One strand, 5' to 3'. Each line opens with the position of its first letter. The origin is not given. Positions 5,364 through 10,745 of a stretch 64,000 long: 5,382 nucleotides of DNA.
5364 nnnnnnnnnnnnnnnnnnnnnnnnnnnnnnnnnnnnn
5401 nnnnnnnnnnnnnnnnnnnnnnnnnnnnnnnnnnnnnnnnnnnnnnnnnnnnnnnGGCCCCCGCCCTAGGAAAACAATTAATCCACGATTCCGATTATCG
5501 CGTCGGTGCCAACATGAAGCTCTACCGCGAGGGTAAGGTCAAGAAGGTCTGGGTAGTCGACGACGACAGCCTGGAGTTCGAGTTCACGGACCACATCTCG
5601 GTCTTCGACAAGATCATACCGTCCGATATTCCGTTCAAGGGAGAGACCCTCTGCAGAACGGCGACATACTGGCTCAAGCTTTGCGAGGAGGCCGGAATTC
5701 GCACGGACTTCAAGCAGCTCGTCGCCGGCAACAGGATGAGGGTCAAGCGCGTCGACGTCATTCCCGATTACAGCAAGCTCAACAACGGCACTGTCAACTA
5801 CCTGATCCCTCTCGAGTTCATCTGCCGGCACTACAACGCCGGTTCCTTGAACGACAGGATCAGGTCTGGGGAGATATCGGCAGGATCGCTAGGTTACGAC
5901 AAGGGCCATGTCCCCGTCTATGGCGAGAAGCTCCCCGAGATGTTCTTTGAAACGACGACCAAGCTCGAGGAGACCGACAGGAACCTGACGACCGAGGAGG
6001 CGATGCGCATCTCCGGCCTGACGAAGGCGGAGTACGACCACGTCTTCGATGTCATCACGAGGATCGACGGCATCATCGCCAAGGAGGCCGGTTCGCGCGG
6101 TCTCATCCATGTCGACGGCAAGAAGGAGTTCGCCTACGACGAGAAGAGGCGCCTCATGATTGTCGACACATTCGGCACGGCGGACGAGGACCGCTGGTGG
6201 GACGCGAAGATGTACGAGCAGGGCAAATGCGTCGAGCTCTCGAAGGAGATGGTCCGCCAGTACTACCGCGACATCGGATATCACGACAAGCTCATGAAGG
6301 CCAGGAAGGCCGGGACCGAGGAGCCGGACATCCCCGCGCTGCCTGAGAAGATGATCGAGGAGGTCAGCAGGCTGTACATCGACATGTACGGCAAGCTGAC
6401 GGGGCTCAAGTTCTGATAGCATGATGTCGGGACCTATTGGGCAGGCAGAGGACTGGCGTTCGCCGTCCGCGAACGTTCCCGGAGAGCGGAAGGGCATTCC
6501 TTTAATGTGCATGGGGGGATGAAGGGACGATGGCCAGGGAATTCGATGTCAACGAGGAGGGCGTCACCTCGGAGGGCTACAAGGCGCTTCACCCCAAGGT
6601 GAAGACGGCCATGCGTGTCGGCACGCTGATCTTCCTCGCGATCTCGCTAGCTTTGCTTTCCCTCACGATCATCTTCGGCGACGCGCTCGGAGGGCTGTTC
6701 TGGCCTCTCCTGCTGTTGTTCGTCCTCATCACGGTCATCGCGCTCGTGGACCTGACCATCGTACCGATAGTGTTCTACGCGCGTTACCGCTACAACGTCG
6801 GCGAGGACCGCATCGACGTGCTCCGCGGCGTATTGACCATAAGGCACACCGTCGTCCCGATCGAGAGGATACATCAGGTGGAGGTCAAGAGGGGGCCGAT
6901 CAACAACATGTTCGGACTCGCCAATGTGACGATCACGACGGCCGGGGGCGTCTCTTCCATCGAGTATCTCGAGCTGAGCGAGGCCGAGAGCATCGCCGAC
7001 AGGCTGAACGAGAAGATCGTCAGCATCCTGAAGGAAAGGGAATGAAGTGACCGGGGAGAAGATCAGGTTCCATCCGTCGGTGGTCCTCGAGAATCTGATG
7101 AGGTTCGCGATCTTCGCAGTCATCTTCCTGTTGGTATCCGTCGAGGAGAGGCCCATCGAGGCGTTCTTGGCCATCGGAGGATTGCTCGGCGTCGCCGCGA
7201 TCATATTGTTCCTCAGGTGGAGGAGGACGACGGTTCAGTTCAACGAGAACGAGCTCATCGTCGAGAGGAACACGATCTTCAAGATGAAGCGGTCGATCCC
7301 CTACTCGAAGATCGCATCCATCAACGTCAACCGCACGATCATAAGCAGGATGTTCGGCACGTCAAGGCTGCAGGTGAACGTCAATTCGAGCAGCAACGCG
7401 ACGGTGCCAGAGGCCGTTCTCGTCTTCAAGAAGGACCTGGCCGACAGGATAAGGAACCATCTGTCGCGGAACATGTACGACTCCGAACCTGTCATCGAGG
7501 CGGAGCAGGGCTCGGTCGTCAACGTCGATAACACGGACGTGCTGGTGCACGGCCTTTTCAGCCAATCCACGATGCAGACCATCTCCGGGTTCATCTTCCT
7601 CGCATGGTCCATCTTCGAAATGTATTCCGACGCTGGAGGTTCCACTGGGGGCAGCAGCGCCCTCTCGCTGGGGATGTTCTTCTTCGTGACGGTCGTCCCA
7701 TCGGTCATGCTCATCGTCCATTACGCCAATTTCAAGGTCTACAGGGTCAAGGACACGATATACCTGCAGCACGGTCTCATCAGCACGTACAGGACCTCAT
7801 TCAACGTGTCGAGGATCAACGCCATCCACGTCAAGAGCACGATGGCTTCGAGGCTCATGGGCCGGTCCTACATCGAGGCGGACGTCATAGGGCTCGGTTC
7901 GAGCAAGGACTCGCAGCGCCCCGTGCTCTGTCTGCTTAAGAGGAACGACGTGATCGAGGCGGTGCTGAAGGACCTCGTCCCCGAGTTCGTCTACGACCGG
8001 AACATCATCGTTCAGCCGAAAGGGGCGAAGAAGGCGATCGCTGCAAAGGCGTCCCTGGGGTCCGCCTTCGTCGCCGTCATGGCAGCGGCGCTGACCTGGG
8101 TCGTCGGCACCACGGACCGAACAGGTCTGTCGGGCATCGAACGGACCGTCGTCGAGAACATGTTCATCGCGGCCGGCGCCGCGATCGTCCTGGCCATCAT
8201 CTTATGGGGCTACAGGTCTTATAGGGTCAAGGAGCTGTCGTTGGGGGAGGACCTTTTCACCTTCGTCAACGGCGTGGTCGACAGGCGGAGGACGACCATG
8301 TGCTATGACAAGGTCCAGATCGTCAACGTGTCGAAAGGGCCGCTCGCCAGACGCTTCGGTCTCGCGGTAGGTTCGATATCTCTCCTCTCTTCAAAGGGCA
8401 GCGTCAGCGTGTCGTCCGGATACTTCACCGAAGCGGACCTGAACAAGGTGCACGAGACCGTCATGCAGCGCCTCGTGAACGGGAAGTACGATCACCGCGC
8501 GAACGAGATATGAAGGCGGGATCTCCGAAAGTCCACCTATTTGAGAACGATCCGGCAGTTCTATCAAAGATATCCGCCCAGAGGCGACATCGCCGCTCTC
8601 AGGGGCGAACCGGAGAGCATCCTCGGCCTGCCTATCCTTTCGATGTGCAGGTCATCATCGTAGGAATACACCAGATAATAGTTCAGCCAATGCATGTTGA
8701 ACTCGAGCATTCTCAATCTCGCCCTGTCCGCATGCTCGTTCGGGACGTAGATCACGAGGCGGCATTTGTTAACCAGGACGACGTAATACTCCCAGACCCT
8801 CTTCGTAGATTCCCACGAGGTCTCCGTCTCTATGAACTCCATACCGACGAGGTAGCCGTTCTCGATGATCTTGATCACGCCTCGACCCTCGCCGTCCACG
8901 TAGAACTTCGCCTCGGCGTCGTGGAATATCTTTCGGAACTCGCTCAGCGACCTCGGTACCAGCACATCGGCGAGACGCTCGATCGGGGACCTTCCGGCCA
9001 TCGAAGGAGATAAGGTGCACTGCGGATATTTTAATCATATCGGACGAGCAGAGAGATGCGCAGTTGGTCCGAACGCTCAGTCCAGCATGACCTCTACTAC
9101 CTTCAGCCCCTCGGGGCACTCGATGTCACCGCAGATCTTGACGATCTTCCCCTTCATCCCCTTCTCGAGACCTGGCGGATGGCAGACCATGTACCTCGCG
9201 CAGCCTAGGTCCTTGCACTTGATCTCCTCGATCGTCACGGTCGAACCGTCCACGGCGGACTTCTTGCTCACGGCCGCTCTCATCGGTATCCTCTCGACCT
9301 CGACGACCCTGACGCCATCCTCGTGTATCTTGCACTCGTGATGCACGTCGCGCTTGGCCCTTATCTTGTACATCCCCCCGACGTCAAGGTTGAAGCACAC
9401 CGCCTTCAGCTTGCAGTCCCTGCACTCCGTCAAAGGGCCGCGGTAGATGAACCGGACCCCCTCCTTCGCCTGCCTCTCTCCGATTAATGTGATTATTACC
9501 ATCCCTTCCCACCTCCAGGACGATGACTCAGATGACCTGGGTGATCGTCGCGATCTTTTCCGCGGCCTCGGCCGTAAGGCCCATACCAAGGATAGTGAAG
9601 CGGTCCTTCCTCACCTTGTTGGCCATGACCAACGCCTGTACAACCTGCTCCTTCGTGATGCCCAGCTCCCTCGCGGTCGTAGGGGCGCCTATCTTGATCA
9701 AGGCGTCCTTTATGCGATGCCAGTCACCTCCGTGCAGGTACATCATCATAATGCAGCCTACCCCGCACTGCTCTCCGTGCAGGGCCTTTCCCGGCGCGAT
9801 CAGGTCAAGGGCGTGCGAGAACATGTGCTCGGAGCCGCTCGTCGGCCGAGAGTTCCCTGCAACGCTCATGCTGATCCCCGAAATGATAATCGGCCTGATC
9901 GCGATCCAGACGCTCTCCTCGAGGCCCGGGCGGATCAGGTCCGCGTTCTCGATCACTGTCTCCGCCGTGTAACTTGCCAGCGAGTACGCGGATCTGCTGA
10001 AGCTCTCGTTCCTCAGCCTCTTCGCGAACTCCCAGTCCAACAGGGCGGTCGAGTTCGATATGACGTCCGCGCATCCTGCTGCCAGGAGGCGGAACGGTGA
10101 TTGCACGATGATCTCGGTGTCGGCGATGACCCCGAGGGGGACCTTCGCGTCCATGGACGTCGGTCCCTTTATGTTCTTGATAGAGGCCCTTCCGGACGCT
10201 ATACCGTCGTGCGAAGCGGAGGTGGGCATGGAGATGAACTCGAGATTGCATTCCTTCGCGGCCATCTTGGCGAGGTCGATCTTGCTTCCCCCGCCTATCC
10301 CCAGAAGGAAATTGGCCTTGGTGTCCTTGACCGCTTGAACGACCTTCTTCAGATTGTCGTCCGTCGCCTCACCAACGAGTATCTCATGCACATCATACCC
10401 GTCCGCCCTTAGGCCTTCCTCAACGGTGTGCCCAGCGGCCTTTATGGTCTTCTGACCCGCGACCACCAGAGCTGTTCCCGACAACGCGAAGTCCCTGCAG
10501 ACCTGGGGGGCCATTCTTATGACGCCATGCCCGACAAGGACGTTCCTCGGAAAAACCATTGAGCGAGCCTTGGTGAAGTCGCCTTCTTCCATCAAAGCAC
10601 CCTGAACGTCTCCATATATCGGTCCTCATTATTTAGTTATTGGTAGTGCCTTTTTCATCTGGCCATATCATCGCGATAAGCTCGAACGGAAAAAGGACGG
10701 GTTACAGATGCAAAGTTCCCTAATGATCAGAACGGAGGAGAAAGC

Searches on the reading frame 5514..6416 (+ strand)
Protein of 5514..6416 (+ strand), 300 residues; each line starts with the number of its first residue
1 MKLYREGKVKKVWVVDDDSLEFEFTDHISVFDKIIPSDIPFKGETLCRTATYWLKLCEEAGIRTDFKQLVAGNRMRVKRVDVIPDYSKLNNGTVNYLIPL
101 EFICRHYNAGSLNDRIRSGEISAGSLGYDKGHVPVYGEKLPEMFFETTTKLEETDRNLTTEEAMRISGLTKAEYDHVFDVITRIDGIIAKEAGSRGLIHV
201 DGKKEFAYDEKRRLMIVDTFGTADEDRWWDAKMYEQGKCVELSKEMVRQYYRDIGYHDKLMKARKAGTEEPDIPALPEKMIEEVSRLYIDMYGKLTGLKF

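Call 25: search_protein_families(library=pfam, proteins=[window:5514-6416:+], max_evalue=0.0001)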
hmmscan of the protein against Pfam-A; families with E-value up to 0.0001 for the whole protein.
window:5514-6416:+ (300 aa): 1 family
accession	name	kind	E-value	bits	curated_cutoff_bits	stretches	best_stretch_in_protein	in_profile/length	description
PF01259.24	SAICAR_synt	-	7.9e-40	137.5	20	1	4-256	2-226/233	SAICAR synthetase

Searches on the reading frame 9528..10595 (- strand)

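Call 25: search_protein_families(library=pfam, proteins=[window:9528-10595:-], max_evalue=0.0001)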
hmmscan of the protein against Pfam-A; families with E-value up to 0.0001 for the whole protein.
window:9528-10595:- (355 aa): 2 families
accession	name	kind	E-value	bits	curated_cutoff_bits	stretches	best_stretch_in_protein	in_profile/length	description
PF13685.12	Fe-ADH_2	-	1.9e-35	122.5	28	1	21-167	2-149/149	Iron-containing alcohol dehydrogenase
PF00465.25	Fe-ADH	-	2e-15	57.2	31.3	1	16-140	1-144/168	Iron-containing alcohol dehydrogenase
